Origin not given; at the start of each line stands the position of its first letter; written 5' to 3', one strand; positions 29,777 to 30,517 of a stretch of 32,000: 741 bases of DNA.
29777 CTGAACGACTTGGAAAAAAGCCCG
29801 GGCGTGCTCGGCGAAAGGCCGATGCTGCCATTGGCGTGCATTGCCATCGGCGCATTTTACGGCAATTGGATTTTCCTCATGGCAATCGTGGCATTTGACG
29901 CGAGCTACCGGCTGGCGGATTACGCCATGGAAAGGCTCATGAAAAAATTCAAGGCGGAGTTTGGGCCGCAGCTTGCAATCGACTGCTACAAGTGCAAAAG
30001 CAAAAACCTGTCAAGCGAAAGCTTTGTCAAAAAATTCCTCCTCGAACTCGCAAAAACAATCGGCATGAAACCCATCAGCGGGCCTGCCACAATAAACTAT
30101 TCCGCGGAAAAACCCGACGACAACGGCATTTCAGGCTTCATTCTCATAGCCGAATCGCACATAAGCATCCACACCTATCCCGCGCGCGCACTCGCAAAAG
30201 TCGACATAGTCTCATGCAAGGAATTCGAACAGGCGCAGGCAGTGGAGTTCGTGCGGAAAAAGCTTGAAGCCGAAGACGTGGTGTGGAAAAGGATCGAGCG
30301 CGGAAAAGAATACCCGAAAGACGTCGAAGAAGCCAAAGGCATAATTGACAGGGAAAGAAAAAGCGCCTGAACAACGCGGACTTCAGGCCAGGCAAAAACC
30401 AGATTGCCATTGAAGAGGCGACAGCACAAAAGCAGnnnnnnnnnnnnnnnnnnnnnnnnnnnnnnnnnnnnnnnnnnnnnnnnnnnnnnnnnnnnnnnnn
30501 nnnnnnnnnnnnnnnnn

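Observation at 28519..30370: AdoMet-decarboxylase domain fused to a ~160-aa polytopic membrane domain, immediately downstream of deoxyhypusine synthase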

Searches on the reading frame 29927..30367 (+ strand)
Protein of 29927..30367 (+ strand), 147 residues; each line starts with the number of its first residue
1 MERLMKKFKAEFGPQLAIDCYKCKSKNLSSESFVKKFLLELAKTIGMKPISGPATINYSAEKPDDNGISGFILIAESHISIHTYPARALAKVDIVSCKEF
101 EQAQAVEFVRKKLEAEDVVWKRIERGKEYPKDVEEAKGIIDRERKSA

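Call 3: search_protein_families(library=pfam, proteins=[window:29927-30367:+], max_evalue=1)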
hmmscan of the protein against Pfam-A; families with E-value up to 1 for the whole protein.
window:29927-30367:+ (147 aa): 1 family
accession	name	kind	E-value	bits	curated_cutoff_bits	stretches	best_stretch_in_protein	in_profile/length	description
PF02675.21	AdoMet_dc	-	3.6e-27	95.2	25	1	16-126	2-107/107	S-adenosylmethionine decarboxylase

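Call 4: search_protein_families(library=ncbifam, proteins=[window:29927-30367:+], max_evalue=1)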
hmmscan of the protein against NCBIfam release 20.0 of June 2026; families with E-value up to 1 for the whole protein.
window:29927-30367:+ (147 aa): 2 families
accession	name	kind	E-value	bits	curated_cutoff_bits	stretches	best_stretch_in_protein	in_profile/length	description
TIGR03330.1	SAM_DCase_Bsu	equivalog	2.3e-22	79.5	75.65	1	12-126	3-112/112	adenosylmethionine decarboxylase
TIGR03331.1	SAM_DCase_Eco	equivalog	0.0026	17.1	255.8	1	74-146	107-185/259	adenosylmethionine decarboxylase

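Call 31: search_solved_structures(query=window:29927-30367:+, max_evalue=0.01, show_alignments=3)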
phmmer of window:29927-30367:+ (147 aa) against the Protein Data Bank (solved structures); distinct sequences matched with E-value up to 0.01: 5.
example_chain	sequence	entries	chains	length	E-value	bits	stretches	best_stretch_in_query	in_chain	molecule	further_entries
1tlu_A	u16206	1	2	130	1.3e-08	38.5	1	13-127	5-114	S-adenosylmethionine decarboxylase proenzyme, AdoMetDC, SamDC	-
1vr7_A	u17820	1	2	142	1.3e-08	38.4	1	12-127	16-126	S-adenosylmethionine decarboxylase proenzyme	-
2iii_A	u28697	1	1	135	2.9e-08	37.3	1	65-126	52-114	S-adenosylmethionine decarboxylase proenzyme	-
1tmi_A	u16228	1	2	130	3.3e-08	37.1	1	13-127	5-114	S-adenosylmethionine decarboxylase proenzyme, AdoMetDC, SamDC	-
3iwb_A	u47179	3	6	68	0.0036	20.8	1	78-127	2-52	S-adenosylmethionine decarboxylase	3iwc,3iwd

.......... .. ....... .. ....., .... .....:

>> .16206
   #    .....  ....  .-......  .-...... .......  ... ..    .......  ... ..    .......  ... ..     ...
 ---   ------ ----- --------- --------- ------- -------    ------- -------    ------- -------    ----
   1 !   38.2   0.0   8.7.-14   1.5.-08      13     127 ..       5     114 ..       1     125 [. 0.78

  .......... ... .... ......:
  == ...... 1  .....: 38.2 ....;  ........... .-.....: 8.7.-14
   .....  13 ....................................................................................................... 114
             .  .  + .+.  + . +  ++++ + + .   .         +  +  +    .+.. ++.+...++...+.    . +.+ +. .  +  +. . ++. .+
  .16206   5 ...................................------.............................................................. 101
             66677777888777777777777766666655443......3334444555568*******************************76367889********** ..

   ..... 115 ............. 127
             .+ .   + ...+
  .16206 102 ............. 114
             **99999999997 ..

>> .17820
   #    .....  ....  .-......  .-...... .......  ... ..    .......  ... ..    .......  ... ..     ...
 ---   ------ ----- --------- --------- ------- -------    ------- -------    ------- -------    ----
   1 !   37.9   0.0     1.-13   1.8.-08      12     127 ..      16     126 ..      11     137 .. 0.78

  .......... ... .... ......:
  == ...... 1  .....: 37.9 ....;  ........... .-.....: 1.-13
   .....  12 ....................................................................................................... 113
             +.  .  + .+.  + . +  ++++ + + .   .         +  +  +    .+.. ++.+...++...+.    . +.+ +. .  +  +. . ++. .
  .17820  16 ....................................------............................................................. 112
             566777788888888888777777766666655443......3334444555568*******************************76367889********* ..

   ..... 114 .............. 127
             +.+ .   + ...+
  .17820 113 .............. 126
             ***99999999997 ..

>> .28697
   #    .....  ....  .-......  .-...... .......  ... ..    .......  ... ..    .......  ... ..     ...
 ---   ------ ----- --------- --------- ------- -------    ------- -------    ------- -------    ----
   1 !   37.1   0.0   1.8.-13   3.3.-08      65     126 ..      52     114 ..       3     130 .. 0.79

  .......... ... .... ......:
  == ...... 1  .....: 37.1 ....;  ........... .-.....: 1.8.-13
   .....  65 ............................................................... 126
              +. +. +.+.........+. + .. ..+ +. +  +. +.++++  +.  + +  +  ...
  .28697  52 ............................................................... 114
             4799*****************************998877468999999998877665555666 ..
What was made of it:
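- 30152..30157 (+): Codons GAA-TCG for Glu238-Ser239, the predicted self-cleavage site. Ser239 becomes the pyruvoyl group. Cleavage would leave the beta chain (1-238) in the membrane and an alpha chain (239-309). Aligned to T. maritima Glu62-Ser63 (call 31).
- Checked: Glu238-Ser239, His244 and Cys259 align with T. maritima Ser63, His68 and Cys83 (call 31).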

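Call 69: find_homologous_proteins(query=A5, max_evalue=1)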
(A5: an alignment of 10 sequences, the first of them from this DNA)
Query A5 (10 sequences) (143 aa, profile of the alignment): 7992 proteins with E <= 1 among 8000 candidates; the best 120 are listed.
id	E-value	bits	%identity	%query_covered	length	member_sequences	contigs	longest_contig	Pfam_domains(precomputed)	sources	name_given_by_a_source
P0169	2.4e-48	182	54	94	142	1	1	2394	PF02675.22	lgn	-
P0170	9.6e-48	180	44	94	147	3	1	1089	PF02675.22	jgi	jgi:S-adenosylmethionine decarboxylase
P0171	1.2e-47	179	46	99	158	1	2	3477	PF02675.22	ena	-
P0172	1.5e-47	179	46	94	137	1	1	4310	PF02675.22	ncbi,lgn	ncbi:MAG: adenosylmethionine decarboxylase [Candidatus Micrarchaeia archaeon]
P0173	1.8e-47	179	42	99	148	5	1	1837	PF02675.22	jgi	jgi:S-adenosylmethionine decarboxylase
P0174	1.9e-47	179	40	94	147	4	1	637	PF02675.22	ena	-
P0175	2.6e-47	178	49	94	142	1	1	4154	PF02675.22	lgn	-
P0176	2.9e-47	178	47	93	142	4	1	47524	PF02675.22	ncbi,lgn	ncbi:MAG: adenosylmethionine decarboxylase [Candidatus Anstonellaceae archaeon]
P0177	3.2e-47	178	44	86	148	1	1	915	PF02675.22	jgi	jgi:S-adenosylmethionine decarboxylase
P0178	3.4e-47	178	44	87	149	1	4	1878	PF02675.22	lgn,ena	-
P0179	3.6e-47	178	43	94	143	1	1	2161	PF02675.22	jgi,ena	-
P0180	3.9e-47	178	44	87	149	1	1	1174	PF02675.22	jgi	-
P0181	3.9e-47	178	44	87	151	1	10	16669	PF02675.22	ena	-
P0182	4.0e-47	178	44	87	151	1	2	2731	PF02675.22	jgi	-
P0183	5.1e-47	177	45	94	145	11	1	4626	PF02675.22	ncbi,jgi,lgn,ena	ncbi:MAG: adenosylmethionine decarboxylase [Candidatus Micrarchaeia archaeon]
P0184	5.5e-47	177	44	87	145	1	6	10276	PF02675.22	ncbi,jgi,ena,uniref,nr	ncbi:MAG: adenosylmethionine decarboxylase [Candidatus Eisenbacteria bacterium]|uniref:Adenosylmethi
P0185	5.9e-47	177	43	94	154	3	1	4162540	PF02675.22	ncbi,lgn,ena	-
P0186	5.9e-47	177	43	95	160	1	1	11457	PF02675.22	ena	-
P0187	6.4e-47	177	43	87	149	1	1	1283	PF02675.22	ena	-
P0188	9.1e-47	177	43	94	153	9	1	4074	PF02675.22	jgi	jgi:S-adenosylmethionine decarboxylase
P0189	1.0e-46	176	43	94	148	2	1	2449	PF02675.22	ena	-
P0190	1.2e-46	176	45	87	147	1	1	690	PF02675.22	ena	-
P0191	1.2e-46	176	46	94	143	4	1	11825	PF02675.22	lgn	-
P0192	1.4e-46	176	41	98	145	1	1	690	PF02675.22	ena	-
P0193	1.4e-46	176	43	90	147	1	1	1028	PF02675.22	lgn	-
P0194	1.5e-46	176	41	94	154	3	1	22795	PF02675.22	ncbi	ncbi:MAG TPA: adenosylmethionine decarboxylase [Candidatus Eisenbacteria bacterium]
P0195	1.8e-46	176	45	93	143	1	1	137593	PF02675.22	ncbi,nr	ncbi:MAG: adenosylmethionine decarboxylase [Candidatus Micrarchaeota archaeon]|nr:adenosylmethionine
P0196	2.0e-46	175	44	90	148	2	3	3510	PF02675.22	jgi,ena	-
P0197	2.0e-46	175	48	94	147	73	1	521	PF02675.22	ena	-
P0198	2.1e-46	175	43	90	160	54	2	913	PF02675.22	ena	-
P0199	2.2e-46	175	40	100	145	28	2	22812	PF02675.22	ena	-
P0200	2.2e-46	175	42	92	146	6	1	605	PF02675.22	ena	-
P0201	2.2e-46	175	44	98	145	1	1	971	PF02675.22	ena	-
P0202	2.3e-46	175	42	90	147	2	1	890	PF02675.22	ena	-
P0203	2.3e-46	175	43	90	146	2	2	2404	PF02675.22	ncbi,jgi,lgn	jgi:S-adenosylmethionine decarboxylase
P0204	2.4e-46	175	42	87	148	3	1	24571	PF02675.22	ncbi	-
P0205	2.4e-46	175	42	90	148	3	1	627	PF02675.22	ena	-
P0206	2.4e-46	175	45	94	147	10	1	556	PF02675.22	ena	-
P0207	2.6e-46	175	45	96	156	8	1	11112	PF02675.22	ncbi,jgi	ncbi:MAG: adenosylmethionine decarboxylase [Candidatus Micrarchaeia archaeon]|jgi:S-adenosylmethioni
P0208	2.6e-46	175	44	96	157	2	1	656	PF02675.22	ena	-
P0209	2.8e-46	175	48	94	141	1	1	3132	PF02675.22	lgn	-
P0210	2.8e-46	175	43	98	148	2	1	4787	PF02675.22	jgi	jgi:S-adenosylmethionine decarboxylase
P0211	3.0e-46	175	44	94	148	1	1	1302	PF02675.22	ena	-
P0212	3.0e-46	175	47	94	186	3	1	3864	PF02675.22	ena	-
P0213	3.2e-46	175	43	94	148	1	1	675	PF02675.22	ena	-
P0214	3.8e-46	175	43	90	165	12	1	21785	PF02675.22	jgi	jgi:S-adenosylmethionine decarboxylase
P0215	3.8e-46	175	40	99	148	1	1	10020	PF02675.22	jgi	jgi:S-adenosylmethionine decarboxylase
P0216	3.9e-46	174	42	93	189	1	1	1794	PF02675.22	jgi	jgi:S-adenosylmethionine decarboxylase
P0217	4.0e-46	174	42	87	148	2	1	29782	PF02675.22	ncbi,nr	ncbi:MAG: adenosylmethionine decarboxylase [Candidatus Eisenbacteria bacterium]|nr:adenosylmethionin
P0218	4.0e-46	174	46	94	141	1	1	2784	PF02675.22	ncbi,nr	ncbi:MAG: adenosylmethionine decarboxylase [Candidatus Aenigmarchaeota archaeon]|nr:adenosylmethioni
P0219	4.0e-46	174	44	98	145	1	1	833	PF02675.22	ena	-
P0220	4.1e-46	174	40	98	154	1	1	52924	PF02675.22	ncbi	-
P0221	4.2e-46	174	38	90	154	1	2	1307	PF02675.22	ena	-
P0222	4.3e-46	174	44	95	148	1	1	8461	PF02675.22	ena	-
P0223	4.6e-46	174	41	94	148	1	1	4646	PF02675.22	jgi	jgi:S-adenosylmethionine decarboxylase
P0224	4.7e-46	174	43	94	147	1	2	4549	PF02675.22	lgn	-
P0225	4.7e-46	174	41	94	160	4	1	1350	PF02675.22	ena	-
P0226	4.7e-46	174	41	94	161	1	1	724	PF02675.22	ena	-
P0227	4.8e-46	174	40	98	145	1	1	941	PF02675.22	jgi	jgi:S-adenosylmethionine decarboxylase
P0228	4.9e-46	174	42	99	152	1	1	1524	PF02675.22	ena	-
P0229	5.0e-46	174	41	94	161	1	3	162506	PF02675.22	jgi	jgi:S-adenosylmethionine decarboxylase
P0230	5.2e-46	174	44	93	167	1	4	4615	PF02675.22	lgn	-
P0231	5.3e-46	174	43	87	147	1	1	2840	PF02675.22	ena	-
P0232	5.3e-46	174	40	98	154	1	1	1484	PF02675.22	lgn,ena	-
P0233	5.4e-46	174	45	87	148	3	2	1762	PF02675.22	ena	-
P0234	5.7e-46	174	45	87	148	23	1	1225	PF02675.22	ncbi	-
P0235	6.0e-46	174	43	94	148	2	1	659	PF02675.22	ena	-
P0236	6.1e-46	174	43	94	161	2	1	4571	PF02675.22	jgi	jgi:S-adenosylmethionine decarboxylase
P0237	6.6e-46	174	45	90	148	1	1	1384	PF02675.22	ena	-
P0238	6.8e-46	174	42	99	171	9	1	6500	PF02675.22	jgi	jgi:S-adenosylmethionine decarboxylase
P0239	7.3e-46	174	40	90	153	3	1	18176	PF02675.22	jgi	jgi:S-adenosylmethionine decarboxylase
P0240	7.5e-46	174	43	93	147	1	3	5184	PF02675.22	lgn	-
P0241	7.7e-46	174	40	99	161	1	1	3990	PF02675.22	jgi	jgi:S-adenosylmethionine decarboxylase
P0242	7.8e-46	173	41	94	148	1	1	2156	PF02675.22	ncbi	-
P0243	8.2e-46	173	45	96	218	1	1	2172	PF02675.22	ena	-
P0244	8.2e-46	173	43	97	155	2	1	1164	PF02675.22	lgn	-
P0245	8.4e-46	173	41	98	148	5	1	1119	PF02675.22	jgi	jgi:S-adenosylmethionine decarboxylase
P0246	8.4e-46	173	39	95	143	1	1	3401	PF02675.22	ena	-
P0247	8.4e-46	173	41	94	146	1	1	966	PF02675.22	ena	-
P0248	8.6e-46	173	43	95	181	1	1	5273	PF02675.22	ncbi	ncbi:MAG: adenosylmethionine decarboxylase [Candidatus Micrarchaeota archaeon]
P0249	8.7e-46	173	40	99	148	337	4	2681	PF02675.22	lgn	-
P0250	8.7e-46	173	39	94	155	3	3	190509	PF02675.22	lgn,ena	-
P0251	8.9e-46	173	44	93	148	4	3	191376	PF02675.22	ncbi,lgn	ncbi:MAG: adenosylmethionine decarboxylase [Candidatus Anstonellaceae archaeon]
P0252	9.6e-46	173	41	99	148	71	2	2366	PF02675.22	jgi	jgi:S-adenosylmethionine decarboxylase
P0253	1.0e-45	173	42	93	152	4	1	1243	PF02675.22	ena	-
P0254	1.1e-45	173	41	95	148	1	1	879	PF02675.22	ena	-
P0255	1.1e-45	173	43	94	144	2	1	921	PF02675.22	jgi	jgi:S-adenosylmethionine decarboxylase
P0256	1.1e-45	173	42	90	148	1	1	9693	PF02675.22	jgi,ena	-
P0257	1.1e-45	173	39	99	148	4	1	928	PF02675.22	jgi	jgi:S-adenosylmethionine decarboxylase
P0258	1.2e-45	173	42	94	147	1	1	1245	PF02675.22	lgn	-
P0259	1.2e-45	173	42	94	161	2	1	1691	PF02675.22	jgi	-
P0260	1.2e-45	173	42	90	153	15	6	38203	PF02675.22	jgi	jgi:S-adenosylmethionine decarboxylase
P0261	1.4e-45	173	41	99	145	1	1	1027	PF02675.22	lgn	-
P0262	1.4e-45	173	42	86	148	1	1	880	PF02675.22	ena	-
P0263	1.4e-45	173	45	86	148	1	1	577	PF02675.22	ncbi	-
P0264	1.5e-45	173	46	94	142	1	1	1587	PF02675.22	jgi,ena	-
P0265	1.5e-45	173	41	90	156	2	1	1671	PF02675.22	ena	-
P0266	1.8e-45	172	40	94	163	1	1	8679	PF02675.22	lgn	-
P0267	1.8e-45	172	45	93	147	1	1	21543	PF02675.22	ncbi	ncbi:MAG: adenosylmethionine decarboxylase [Candidatus Anstonellaceae archaeon]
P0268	1.8e-45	172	42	98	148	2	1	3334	PF02675.22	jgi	-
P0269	1.9e-45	172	41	92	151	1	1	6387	PF02675.22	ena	-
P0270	2.0e-45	172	42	87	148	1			PF02675.22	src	-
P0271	2.0e-45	172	45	94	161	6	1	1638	PF02675.22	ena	-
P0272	2.2e-45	172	42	99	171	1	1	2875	PF02675.22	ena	-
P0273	2.3e-45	172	41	92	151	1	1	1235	PF02675.22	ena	-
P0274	2.3e-45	172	43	87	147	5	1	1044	PF02675.22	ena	-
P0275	2.3e-45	172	42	99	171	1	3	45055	PF02675.22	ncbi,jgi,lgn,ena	-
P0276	2.3e-45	172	42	99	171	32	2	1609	PF02675.22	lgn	-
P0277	2.3e-45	172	41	92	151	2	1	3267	PF02675.22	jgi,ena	jgi:S-adenosylmethionine decarboxylase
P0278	2.4e-45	172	42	94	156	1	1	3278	PF02675.22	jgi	jgi:S-adenosylmethionine decarboxylase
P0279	2.4e-45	172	42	99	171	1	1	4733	PF02675.22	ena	-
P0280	2.4e-45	172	40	98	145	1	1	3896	PF02675.22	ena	-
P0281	2.5e-45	172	46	94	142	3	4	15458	PF02675.22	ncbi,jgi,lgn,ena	-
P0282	2.5e-45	172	40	94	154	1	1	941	PF02675.22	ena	-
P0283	2.5e-45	172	43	93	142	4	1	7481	PF02675.22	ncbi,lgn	-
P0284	2.5e-45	172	45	86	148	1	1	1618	PF02675.22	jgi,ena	-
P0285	2.6e-45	172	43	87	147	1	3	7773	PF02675.22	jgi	jgi:S-adenosylmethionine decarboxylase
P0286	2.7e-45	172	41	92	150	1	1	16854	PF02675.22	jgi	-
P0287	2.7e-45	172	43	99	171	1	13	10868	PF02675.22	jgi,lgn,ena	jgi:S-adenosylmethionine decarboxylase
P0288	2.7e-45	172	42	98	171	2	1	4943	PF02675.22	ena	-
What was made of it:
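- Soluble homologues of 140-160 aa are very common (call 69).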

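Call 71: find_encoding_contigs(protein=P0185, flank=6000, max_places=2)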
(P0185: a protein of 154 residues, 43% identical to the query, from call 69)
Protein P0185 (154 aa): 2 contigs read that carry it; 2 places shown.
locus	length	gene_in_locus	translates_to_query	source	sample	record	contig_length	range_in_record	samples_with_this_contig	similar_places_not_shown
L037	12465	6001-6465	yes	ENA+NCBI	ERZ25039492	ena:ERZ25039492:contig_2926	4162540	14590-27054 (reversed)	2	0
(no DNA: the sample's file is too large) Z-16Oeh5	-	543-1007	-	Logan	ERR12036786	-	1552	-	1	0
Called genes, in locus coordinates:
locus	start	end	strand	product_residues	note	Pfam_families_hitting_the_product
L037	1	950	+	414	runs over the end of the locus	PF01547:SBP_bac_1, PF13416:SBP_bac_8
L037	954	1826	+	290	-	PF00528:BPD_transp_1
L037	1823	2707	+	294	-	PF00528:BPD_transp_1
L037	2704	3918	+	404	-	PF03702:AnmK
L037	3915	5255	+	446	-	PF08486:SpoIID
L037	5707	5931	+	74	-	-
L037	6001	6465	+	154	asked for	PF02675:AdoMet_dc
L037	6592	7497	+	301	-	PF00491:Arginase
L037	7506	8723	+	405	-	PF17785:PUA_3, PF10672:Methyltrans_SAM, PF05175:MTS, PF01170:UPF0020 (weak), PF09445:Methyltransf_15 (weak), PF13649:Methyltransf_25, PF13847:Methyltransf_31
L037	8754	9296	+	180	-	PF13460:NAD_binding_10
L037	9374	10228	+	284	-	PF02129:Peptidase_S15 (faint), PF00561:Abhydrolase_1, PF12146:Hydrolase_4, PF12697:Abhydrolase_6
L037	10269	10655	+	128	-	PF04343:DUF488, PF22751:DUF488-N3a, PF22752:DUF488-N3i (weak)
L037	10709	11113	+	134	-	PF08818:DUF1801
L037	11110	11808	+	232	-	PF01177:Asp_Glu_race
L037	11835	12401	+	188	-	PF14300:DMP19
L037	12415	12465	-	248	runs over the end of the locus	PF13442:Cytochrome_CBB3 (weak), PF00034:Cytochrom_C (weak), PF13442:Cytochrome_CBB3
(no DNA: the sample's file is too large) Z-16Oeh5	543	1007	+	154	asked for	PF02675:AdoMet_dc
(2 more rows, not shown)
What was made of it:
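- The soluble relative P0185 is followed directly by an agmatinase gene (call 71).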

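Call 72: find_encoding_contigs(protein=P0251, flank=6000, max_places=2)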
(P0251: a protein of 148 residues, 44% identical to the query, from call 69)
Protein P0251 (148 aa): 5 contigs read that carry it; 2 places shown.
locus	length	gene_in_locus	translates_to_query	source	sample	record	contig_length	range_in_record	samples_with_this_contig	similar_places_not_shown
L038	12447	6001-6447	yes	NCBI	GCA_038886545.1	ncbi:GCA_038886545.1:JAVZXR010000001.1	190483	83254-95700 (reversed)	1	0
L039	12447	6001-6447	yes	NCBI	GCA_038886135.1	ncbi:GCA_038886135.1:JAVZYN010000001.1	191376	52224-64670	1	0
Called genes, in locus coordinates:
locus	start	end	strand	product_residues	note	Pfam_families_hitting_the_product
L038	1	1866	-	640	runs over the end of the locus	-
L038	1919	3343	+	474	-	PF01139:RtcB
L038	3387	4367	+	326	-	-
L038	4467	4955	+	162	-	PF00827:Ribosomal_L15e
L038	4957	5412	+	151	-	-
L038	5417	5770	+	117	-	PF01900:RNase_P_Rpp14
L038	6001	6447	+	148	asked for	PF02675:AdoMet_dc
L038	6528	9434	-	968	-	-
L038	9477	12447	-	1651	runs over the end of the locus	-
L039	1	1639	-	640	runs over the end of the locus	-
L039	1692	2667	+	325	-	PF01139:RtcB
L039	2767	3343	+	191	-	PF01139:RtcB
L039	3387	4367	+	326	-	-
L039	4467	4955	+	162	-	PF00827:Ribosomal_L15e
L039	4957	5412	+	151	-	-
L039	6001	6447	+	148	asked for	PF02675:AdoMet_dc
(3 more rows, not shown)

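Call 81: search_protein_families(library=ncbifam, proteins=[L037:6592-7497:+, P0185], max_evalue=0.00001)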
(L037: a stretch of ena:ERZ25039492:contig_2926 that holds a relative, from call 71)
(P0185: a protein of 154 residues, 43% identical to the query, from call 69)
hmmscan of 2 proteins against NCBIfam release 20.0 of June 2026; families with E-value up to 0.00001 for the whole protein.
L037:6592-7497:+ (301 aa): 5 families
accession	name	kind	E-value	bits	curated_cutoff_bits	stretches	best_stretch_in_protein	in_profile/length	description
TIGR01230.1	agmatinase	equivalog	7.2e-67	225.9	174.3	1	22-288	8-274/275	agmatinase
NF002564.0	PRK02190.1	subfamily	2.1e-38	132.3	302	1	25-270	31-280/307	agmatinase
TIGR01229.1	rocF_arginase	equivalog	3.6e-27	95.5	227.6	2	170-269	171-274/300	arginase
TIGR01227.1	hutG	equivalog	5.2e-23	81.7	229.15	1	25-282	33-297/307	formimidoylglutamase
NF010347.0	PRK13775.1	equivalog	7.7e-10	38.5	381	0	212-269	248-305/331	formimidoylglutamase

P0185 (154 aa): 1 family
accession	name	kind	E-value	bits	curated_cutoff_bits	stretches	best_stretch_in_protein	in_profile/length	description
TIGR03330.1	SAM_DCase_Bsu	equivalog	5.4e-24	84.7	75.65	1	4-118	3-112/112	adenosylmethionine decarboxylase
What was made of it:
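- P0185, which is paired with an agmatinase, also passes, so the model does not discriminate (call 81).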
